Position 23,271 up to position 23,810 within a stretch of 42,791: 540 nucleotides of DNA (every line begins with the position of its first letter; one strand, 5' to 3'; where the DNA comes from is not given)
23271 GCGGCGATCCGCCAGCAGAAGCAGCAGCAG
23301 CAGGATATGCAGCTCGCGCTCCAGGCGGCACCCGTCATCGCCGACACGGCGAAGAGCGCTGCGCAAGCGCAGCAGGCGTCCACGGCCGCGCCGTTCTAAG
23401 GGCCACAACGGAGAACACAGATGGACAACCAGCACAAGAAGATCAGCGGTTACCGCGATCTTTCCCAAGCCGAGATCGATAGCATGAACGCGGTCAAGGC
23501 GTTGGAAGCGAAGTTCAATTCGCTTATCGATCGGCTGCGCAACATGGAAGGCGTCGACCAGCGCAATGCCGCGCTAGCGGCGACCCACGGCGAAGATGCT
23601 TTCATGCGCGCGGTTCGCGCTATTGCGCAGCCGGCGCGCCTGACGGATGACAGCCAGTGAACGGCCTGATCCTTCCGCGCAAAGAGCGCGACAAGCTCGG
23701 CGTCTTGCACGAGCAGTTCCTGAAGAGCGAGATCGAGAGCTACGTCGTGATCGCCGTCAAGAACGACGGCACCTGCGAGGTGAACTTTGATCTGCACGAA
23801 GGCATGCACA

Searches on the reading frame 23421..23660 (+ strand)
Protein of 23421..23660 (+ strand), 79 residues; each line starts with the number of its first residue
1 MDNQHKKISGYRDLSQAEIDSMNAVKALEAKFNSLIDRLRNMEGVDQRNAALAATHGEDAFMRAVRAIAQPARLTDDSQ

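Call 96: search_protein_families(library=pfam, proteins=[window:23421-23660:+], max_evalue=0.001)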
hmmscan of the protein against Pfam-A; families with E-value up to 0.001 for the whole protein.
window:23421-23660:+ (79 aa): 2 families
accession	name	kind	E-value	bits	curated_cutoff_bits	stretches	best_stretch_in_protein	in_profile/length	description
PF24729.2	Acb2_Tad1_hairpin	-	7.5e-20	71.3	27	1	10-70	1-58/58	Acb2/Tad1, hairpin domain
PF10041.14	DUF2277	-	0.00012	22.8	25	0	6-50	29-74/78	Uncharacterized conserved protein (DUF2277)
